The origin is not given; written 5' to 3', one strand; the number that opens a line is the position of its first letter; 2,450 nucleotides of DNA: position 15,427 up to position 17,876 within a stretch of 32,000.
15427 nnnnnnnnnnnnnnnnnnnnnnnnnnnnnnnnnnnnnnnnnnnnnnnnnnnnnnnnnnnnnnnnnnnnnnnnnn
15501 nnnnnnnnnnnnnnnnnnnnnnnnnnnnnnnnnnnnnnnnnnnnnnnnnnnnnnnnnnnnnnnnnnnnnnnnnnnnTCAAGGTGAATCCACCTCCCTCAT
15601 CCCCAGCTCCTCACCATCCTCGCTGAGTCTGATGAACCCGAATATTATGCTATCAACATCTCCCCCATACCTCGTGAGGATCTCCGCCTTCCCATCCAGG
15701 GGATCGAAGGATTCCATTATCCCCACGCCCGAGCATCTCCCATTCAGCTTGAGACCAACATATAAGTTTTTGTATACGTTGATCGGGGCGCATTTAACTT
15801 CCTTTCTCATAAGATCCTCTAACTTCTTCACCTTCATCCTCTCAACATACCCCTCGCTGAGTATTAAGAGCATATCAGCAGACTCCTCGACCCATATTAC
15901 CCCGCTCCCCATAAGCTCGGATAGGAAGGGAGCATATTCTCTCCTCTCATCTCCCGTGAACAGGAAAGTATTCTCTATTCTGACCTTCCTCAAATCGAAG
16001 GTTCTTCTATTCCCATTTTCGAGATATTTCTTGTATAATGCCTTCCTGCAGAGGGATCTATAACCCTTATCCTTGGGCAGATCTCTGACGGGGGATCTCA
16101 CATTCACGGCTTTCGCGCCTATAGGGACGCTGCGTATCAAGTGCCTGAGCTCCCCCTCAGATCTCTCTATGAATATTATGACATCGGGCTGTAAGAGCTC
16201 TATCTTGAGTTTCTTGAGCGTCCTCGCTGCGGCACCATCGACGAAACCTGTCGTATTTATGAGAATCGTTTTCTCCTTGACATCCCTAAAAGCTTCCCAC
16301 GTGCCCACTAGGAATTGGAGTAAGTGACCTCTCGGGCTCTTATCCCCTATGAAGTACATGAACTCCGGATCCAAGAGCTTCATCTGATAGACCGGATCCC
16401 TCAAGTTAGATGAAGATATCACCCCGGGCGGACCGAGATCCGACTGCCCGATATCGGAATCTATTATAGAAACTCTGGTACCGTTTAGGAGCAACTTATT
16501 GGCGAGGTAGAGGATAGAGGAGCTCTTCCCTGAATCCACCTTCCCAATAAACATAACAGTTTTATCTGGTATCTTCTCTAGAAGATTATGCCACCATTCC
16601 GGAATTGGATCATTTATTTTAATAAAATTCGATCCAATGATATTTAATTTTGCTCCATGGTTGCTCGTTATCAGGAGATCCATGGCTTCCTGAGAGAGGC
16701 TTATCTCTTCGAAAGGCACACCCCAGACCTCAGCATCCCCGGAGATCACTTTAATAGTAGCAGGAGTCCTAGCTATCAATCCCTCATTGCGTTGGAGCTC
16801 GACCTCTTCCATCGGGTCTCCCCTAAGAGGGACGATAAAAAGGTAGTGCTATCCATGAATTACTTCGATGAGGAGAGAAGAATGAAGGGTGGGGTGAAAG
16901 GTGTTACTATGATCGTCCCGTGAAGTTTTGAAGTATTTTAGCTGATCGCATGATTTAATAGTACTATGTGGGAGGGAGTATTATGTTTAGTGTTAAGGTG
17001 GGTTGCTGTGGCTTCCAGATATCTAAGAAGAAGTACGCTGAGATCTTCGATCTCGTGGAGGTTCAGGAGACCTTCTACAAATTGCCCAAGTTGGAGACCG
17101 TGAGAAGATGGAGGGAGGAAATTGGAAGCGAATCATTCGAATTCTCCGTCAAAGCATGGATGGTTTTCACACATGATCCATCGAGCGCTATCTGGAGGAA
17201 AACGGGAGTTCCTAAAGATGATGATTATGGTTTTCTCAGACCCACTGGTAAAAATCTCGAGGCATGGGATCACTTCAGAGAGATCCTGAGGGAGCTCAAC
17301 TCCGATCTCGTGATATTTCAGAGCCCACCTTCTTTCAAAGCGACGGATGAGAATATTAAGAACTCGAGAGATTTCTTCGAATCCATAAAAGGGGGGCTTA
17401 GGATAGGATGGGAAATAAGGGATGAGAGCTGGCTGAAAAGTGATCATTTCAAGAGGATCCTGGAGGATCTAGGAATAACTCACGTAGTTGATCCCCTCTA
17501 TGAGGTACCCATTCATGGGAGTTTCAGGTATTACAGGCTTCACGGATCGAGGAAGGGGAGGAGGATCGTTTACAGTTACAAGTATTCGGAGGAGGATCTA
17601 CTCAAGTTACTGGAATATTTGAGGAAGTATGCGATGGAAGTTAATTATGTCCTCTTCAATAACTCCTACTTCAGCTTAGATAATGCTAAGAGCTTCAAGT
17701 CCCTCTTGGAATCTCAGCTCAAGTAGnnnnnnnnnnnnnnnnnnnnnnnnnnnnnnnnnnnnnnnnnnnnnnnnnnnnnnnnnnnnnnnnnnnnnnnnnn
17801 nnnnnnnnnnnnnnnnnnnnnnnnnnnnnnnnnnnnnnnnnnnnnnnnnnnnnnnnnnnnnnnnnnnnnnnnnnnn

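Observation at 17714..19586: Crenactin in a non-arcadin context, with its start inside the 3' end of ogt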

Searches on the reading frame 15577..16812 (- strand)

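Call 3: search_protein_families(library=pfam, proteins=[window:15577-16812:-], max_evalue=0.01)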
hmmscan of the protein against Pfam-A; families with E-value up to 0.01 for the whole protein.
window:15577-16812:- (411 aa): 1 family
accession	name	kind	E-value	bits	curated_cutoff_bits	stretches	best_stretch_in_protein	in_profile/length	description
PF16575.11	CLP1_P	-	1.6e-37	129.6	26.6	1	90-266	1-188/188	mRNA cleavage and polyadenylation factor CLP1 P-loop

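Call 45: search_protein_families(library=ncbifam, proteins=[window:15577-16812:-], max_evalue=0.001)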
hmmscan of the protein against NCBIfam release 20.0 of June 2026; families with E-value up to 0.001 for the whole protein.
window:15577-16812:- (411 aa): 0 families

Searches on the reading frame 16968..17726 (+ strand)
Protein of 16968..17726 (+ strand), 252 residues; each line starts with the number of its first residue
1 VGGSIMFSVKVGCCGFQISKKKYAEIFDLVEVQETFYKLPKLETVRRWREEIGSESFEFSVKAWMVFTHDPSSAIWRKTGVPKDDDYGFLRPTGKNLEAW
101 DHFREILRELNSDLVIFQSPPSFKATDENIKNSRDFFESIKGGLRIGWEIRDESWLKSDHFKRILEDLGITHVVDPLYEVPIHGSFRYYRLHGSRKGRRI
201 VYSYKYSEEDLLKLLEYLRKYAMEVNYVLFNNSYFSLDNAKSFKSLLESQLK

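Call 3: search_protein_families(library=pfam, proteins=[window:16968-17726:+], max_evalue=0.01)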
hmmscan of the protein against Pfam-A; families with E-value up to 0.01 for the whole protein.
window:16968-17726:+ (252 aa): 1 family
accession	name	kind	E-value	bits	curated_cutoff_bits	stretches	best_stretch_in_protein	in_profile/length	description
PF01904.24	DUF72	-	2.4e-38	132.8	25.3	1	22-244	13-215/217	Protein of unknown function DUF72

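Call 39: search_protein_families(library=ncbifam, proteins=[window:16968-17726:+], max_evalue=0.01)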
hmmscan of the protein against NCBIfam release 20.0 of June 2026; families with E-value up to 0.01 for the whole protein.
window:16968-17726:+ (252 aa): 1 family
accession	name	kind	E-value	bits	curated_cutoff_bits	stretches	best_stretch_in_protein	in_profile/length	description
NF007637.0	PRK10302.1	equivalog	8.6e-07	28.5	412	1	21-70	23-71/272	hypothetical protein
